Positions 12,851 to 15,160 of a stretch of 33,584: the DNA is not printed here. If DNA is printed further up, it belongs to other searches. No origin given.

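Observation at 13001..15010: NOX-like architecture built from NirB parts: FAD/NAD(P)H reductase, BFD [2Fe-2S] and a 5-TM domain with two H-x13-H motifs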

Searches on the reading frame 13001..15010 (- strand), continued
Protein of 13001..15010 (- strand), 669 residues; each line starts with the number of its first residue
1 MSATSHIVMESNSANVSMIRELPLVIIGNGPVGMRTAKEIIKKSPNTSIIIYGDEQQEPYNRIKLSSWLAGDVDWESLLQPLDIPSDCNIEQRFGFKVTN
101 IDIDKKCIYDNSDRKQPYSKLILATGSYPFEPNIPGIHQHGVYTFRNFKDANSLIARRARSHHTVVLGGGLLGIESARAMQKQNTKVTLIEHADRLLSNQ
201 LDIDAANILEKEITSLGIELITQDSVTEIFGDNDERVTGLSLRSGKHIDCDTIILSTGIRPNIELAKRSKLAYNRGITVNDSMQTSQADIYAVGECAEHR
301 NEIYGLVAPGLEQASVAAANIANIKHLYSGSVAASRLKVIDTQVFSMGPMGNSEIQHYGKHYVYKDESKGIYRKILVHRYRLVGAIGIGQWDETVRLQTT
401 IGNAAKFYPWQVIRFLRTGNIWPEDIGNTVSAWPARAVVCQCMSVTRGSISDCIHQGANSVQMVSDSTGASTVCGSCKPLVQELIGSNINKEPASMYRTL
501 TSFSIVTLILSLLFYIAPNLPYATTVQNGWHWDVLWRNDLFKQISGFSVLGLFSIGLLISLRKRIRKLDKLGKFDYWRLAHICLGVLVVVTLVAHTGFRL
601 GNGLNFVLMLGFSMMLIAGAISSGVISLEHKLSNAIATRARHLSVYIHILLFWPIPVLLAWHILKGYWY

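Call 35: fold_search(model_id=the predicted structure, library=pdb)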
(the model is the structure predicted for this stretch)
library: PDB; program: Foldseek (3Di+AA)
matches with E <= 10: 1744; with E <= 0.001: 726
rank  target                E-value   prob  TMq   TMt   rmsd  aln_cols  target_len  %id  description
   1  8c0z_E                2.6e-32  1.00  0.56  0.86   2.7       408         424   24  CryoEM structure of a tungsten-containing aldehyde oxidoreductase from Aromatoleum aromaticum (released 2023-05-31)
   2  2gqw                  7.4e-32  1.00  0.54  0.88   2.5       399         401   22  Crystal structure of Ferredoxin reductase, BphA4 (oxidized form) (released 2007-05-22)
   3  4h4x                  8.2e-32  1.00  0.53  0.87   2.5       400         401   22  Crystal Structure of Ferredoxin reductase, BphA4 E175A/T176R/Q177G mutant (oxidized form) (released 2013-10-09)
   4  3lb8_A                8.6e-32  1.00  0.52  0.81   4.9       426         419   23  Crystal structure of the covalent putidaredoxin reductase-putidaredoxin complex (released 2010-02-23)
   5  4h4v                  9.6e-32  1.00  0.53  0.88   2.5       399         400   21  Crystal Structure of Ferredoxin reductase, BphA4 E175C/T176R/Q177G mutant (oxidized form) (released 2013-10-09)
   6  3lb8_B                9.6e-32  1.00  0.53  0.83   4.0       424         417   24  Crystal structure of the covalent putidaredoxin reductase-putidaredoxin complex (released 2010-02-23)
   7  4h4r                  1.1e-31  1.00  0.54  0.88   3.3       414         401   21  Crystal Structure of Ferredoxin reductase, BphA4 E175C/Q177G mutant (oxidized form) (released 2013-10-09)
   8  6pfz_A                1.3e-31  1.00  0.53  0.65   3.3       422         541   25  Structure of a NAD-Dependent Persulfide Reductase from A. fulgidus (released 2020-07-01)
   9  6pfz_B                1.3e-31  1.00  0.53  0.65   3.8       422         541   26  Structure of a NAD-Dependent Persulfide Reductase from A. fulgidus (released 2020-07-01)
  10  8pxk                  2.2e-31  1.00  0.53  0.87   2.4       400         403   22  Structure of NADH-DEPENDENT FERREDOXIN REDUCTASE, BPHA4, solved at wavelength 5.76 A (released 2023-10-25)
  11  1q1w_B                2.4e-31  1.00  0.54  0.83   3.0       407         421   24  Crystal Structure of Putidaredoxin Reductase from Pseudomonas putida (released 2004-02-24)
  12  4h4t                  2.5e-31  1.00  0.54  0.88   2.5       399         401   22  Crystal Structure of Ferredoxin reductase, BphA4 T176R mutant (oxidized form) (released 2013-10-09)
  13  4h4p                  2.6e-31  1.00  0.53  0.87   2.5       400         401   22  Crystal Structure of Ferredoxin reductase, BphA4 E175Q/Q177K mutant (oxidized form) (released 2013-10-09)
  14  4h4z                  2.8e-31  1.00  0.53  0.87   2.9       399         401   21  Crystal Structure of Ferredoxin reductase, BphA4 E175Q/T176R/Q177G mutant (oxidized form) (released 2013-10-09)
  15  4h50                  2.9e-31  1.00  0.54  0.88   2.5       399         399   21  Crystal Structure of Ferredoxin reductase, BphA4 E175Q/T1776R/Q177G mutant (reduced form) (released 2013-10-09)
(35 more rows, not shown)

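Call 51: find_encoding_contigs(protein=P0179, flank=10000, max_places=2)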
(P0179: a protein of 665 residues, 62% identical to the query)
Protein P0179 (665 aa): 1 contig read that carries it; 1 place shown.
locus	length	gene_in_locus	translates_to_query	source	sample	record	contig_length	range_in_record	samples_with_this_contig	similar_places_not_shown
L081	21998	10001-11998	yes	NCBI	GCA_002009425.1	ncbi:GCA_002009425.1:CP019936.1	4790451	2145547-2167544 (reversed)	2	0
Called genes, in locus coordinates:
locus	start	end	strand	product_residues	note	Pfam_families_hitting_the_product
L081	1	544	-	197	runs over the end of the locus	PF01066:CDP-OH_P_transf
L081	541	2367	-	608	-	PF01541:GIY-YIG, PF27096:UvrC_M, PF02151:UVR, PF22920:UvrC_RNaseH, PF08459:UvrC_RNaseH_dom, PF00633:HHH (faint), PF12826:HHH_2 (faint), PF14520:HHH_5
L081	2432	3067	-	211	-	PF03167:UDG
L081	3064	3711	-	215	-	PF00072:Response_reg, PF00196:GerE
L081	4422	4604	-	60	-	-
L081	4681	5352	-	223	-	PF01027:Bax1-I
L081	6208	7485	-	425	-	PF02403:Seryl_tRNA_N, PF00587:tRNA-synt_2b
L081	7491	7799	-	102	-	PF02641:DUF190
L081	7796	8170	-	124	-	PF02537:CRCB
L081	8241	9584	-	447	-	PF01078:Mg_chelatase (faint), PF05496:RuvB_N, PF13191:AAA_16 (faint), PF00004:AAA, PF07728:AAA_5 (weak), PF16193:AAA_assoc_2, PF12002:MgsA_C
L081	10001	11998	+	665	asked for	PF03486:HI0933_like (faint), PF07992:Pyr_redox_2, PF01266:DAO (faint), PF13738:Pyr_redox_3 (weak), PF00070:Pyr_redox, PF18267:Rubredoxin_C, PF04324:Fer2_BFD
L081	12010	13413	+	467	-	PF14522:Cytochrome_C7 (faint), PF02085:Cytochrom_CIII (faint), PF14537:Cytochrom_c3_2 (weak)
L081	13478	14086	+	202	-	PF11845:Tll0287-like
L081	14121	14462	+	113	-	PF00034:Cytochrom_C, PF13442:Cytochrome_CBB3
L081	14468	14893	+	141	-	PF00042:Globin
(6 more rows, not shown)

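Call 52: find_encoding_contigs(protein=P0247, flank=10000, max_places=2)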
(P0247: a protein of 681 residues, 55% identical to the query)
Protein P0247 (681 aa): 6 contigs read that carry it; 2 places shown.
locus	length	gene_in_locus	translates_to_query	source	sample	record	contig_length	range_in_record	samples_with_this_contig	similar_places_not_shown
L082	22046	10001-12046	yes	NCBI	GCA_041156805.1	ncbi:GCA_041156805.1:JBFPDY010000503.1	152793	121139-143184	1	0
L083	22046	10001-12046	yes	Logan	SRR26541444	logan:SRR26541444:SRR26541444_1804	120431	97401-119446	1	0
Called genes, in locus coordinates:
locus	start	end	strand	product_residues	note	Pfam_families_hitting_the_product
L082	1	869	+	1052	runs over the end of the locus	PF03773:ArsP_1, PF01839:FG-GAP (faint), PF13517:FG-GAP_3, PF07593:UnbV_ASPIC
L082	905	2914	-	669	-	PF00989:PAS, PF08448:PAS_4, PF13426:PAS_9, PF00158:Sigma54_activat, PF14532:Sigma54_activ_2, PF00004:AAA (weak), PF07728:AAA_5, PF25601:AAA_lid_14, +2 more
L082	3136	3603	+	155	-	PF21291:CYNS_N, PF02560:Cyanate_lyase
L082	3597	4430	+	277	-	PF00005:ABC_tran, PF13304:AAA_21 (faint)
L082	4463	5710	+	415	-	PF13379:NMT1_2, PF09084:NMT1 (weak)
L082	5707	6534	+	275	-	PF00528:BPD_transp_1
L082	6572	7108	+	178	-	PF02566:OsmC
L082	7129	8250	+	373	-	PF02771:Acyl-CoA_dh_N (weak)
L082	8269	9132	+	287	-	PF00581:Rhodanese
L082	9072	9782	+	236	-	PF01323:DSBA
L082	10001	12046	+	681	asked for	PF07992:Pyr_redox_2, PF00070:Pyr_redox, PF18267:Rubredoxin_C, PF04324:Fer2_BFD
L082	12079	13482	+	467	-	PF02085:Cytochrom_CIII (faint), PF09699:Paired_CXXCH_1 (faint), PF14522:Cytochrome_C7 (faint), PF14537:Cytochrom_c3_2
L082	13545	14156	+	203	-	PF11845:Tll0287-like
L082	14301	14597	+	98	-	PF00034:Cytochrom_C (weak), PF13442:Cytochrome_CBB3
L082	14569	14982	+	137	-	PF00042:Globin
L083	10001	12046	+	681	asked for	PF07992:Pyr_redox_2, PF00070:Pyr_redox, PF18267:Rubredoxin_C, PF04324:Fer2_BFD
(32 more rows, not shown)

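Call 86: find_encoding_contigs(protein=P0283, flank=7000, max_places=1)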
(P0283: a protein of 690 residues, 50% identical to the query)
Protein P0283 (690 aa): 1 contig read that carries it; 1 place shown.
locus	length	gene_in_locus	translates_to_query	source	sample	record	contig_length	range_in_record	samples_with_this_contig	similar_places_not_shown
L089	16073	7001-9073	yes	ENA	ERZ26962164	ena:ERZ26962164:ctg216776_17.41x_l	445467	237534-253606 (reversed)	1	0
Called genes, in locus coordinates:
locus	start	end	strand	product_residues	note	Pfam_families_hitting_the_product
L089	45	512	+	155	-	-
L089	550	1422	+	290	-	PF05708:Peptidase_C92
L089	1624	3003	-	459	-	PF00206:Lyase_1, PF10415:FumaraseC_C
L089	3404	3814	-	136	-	-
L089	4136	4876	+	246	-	PF12697:Abhydrolase_6 (weak), PF12146:Hydrolase_4, PF00561:Abhydrolase_1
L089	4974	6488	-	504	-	PF00089:Trypsin, PF03781:FGE-sulfatase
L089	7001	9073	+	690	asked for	PF07992:Pyr_redox_2, PF13738:Pyr_redox_3 (weak), PF00070:Pyr_redox, PF18267:Rubredoxin_C, PF04324:Fer2_BFD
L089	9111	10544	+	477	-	PF02085:Cytochrom_CIII (faint), PF14522:Cytochrome_C7 (faint), PF14537:Cytochrom_c3_2, PF22113:Mtrc-MtrF_II-IV_dom (faint)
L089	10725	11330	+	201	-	PF11845:Tll0287-like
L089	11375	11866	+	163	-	PF00042:Globin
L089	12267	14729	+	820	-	-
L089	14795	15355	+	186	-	-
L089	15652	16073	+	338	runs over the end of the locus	PF00291:PALP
